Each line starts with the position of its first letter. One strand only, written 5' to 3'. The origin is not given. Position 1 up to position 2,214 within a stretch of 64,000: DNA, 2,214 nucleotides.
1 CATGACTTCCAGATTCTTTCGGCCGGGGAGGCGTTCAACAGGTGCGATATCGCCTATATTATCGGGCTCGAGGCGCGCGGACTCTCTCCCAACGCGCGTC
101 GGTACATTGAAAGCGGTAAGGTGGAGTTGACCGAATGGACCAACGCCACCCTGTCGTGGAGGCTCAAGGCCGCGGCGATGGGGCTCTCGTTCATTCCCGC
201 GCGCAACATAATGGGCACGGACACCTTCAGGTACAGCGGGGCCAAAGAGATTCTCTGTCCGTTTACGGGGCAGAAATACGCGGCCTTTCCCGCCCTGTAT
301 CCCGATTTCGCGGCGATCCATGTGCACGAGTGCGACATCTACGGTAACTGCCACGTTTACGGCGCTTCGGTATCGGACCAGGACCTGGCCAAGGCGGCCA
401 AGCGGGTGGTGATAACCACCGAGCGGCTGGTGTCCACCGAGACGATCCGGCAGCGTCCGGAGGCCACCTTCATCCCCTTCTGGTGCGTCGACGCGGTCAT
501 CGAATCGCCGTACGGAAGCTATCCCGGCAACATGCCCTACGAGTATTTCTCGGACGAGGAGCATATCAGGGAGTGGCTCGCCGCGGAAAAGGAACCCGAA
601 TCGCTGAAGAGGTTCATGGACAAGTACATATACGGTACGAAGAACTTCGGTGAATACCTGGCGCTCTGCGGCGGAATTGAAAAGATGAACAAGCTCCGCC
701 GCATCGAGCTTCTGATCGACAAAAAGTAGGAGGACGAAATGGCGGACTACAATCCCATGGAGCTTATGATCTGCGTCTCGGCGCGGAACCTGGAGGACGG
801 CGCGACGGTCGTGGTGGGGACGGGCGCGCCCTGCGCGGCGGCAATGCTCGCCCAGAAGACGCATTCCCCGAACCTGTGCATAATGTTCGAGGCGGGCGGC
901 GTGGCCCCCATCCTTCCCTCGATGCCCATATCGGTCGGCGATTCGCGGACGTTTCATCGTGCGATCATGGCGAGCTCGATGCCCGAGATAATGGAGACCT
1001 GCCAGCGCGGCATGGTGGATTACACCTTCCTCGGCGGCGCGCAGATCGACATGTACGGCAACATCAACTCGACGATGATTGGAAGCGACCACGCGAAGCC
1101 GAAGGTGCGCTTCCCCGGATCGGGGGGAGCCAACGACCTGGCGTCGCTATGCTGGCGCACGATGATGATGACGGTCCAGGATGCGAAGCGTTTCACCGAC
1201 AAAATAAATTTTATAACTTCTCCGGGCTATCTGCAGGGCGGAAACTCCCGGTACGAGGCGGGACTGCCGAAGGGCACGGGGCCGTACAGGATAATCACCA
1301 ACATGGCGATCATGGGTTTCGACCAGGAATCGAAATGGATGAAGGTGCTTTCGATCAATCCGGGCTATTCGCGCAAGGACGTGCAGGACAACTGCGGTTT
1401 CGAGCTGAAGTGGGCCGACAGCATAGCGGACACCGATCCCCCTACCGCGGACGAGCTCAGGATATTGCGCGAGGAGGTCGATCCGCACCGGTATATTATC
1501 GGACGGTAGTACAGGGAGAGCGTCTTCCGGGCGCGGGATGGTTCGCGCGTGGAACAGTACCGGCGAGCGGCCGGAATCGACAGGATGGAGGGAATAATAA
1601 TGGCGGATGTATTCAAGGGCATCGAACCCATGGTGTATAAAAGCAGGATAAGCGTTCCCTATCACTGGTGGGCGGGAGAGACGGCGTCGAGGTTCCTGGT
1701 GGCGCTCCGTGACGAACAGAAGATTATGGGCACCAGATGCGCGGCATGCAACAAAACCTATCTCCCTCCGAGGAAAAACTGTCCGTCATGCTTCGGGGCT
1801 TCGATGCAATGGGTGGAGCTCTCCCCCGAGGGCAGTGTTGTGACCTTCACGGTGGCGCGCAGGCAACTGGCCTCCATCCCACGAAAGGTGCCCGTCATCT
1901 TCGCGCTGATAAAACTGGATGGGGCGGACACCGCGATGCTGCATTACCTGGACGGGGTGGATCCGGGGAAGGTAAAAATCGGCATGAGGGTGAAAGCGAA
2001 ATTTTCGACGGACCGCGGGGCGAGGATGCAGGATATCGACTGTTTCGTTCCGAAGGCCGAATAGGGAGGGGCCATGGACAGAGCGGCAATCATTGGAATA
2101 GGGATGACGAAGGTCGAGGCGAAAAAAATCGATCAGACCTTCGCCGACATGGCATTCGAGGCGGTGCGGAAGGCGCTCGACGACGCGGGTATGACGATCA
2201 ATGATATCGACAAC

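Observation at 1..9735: igr/Chs-like beta-oxidation module built from split subunits in an apparent anaerobe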

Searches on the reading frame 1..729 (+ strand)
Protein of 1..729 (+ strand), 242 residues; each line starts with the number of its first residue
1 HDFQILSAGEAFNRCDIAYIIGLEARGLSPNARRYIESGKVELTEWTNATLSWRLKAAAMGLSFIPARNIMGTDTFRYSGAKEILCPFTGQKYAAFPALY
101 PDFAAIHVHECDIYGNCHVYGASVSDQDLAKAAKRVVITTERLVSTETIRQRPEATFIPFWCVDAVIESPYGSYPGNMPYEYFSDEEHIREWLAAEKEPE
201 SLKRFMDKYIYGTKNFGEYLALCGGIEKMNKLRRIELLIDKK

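Call 3: search_protein_families(library=pfam, proteins=[window:1-729:+], max_evalue=0.01)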
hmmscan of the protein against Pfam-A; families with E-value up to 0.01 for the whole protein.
window:1-729:+ (242 aa): 1 family
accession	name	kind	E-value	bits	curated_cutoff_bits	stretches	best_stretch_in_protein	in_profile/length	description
PF01144.29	CoA_trans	-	2.4e-18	66.8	23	1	29-168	78-216/217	Coenzyme A transferase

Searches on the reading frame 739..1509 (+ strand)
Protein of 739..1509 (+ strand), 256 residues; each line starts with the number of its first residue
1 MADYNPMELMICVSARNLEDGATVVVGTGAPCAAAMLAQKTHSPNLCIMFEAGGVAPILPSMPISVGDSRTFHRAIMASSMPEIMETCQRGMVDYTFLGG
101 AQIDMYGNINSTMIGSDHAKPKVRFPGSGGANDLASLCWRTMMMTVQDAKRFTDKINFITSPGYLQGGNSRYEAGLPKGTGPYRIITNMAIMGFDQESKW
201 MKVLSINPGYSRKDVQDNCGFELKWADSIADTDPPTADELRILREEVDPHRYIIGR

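Call 3: search_protein_families(library=pfam, proteins=[window:739-1509:+], max_evalue=0.01)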
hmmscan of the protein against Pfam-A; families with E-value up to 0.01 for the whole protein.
window:739-1509:+ (256 aa): 1 family
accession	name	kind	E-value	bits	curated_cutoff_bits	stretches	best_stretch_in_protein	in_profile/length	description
PF01144.29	CoA_trans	-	3.2e-27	95.8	23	1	15-217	9-216/217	Coenzyme A transferase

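Call 14: search_solved_structures(query=window:739-1509:+, max_evalue=0.001, show_alignments=3)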
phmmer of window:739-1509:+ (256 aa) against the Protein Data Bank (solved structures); distinct sequences matched with E-value up to 0.001: 8.
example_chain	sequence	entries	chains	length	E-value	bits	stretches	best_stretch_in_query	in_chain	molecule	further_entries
1poi_B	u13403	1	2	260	6.4e-45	156.9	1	3-252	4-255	GLUTACONATE COENZYME A-TRANSFERASE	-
5n02_D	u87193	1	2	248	1.7e-21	80.1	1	3-252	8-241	Glutaconate CoA-transferase family, subunit B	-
5n01_D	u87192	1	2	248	1.7e-21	80.1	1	3-252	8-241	Glutaconate CoA-transferase family, subunit B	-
5n00_B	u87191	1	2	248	2.3e-21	79.7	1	3-252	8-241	Glutaconate CoA-transferase family, subunit B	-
5n03_D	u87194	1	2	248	3.2e-21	79.2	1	3-252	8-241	Glutaconate CoA-transferase family, subunit B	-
5mzw_D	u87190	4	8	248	6.1e-21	78.3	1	3-252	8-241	Glutaconate CoA-transferase family, subunit B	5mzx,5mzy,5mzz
6con_B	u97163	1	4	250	1.9e-12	50.5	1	19-250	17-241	CoA-transferase subunit beta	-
6co6_B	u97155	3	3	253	1.2e-10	44.6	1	31-250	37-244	Probable CoA-transferase beta subunit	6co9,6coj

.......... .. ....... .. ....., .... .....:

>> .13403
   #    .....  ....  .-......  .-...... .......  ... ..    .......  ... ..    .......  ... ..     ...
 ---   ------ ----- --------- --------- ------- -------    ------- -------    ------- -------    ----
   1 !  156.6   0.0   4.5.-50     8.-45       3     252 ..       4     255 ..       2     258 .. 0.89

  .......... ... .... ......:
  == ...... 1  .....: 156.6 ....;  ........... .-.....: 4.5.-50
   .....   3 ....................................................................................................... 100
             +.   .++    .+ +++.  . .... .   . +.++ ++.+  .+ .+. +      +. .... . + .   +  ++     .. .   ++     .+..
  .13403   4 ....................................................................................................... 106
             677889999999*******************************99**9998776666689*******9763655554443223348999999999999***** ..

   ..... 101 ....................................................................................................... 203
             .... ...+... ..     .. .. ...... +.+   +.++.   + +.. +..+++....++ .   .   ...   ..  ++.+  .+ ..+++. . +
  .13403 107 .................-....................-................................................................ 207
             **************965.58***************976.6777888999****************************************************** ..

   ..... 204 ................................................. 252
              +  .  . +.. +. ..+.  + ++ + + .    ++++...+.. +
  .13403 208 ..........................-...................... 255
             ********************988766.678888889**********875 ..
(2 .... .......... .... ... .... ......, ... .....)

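Call 32: search_protein_families(library=ncbifam, proteins=[window:739-1509:+], max_evalue=0.00001)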
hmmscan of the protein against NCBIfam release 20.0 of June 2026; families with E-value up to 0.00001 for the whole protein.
window:739-1509:+ (256 aa): 1 family
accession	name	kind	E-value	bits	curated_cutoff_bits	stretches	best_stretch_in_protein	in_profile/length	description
TIGR02428.1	pcaJ_scoB_fam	subfamily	8e-07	28.7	243.55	0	86-151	88-147/207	3-oxoacid CoA-transferase subunit B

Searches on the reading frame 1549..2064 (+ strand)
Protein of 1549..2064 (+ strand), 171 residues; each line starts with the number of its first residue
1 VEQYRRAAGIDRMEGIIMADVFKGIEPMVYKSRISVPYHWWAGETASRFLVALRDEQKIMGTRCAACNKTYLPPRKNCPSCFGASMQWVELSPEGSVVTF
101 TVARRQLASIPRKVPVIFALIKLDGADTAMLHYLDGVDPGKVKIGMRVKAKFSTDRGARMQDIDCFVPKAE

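Call 3: search_protein_families(library=pfam, proteins=[window:1549-2064:+], max_evalue=0.01)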
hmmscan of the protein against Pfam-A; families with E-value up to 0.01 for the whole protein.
window:1549-2064:+ (171 aa): 2 families
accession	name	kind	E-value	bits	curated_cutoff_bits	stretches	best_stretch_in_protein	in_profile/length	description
PF01796.24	OB_ChsH2_C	-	2.8e-17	62.8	27.1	1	88-152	1-64/65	ChsH2, C-terminal OB-fold domain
PF12172.15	zf-ChsH2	-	9.9e-10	38.5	23.2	1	54-86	4-36/37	ChsH2, rubredoxin-like zinc ribbon domain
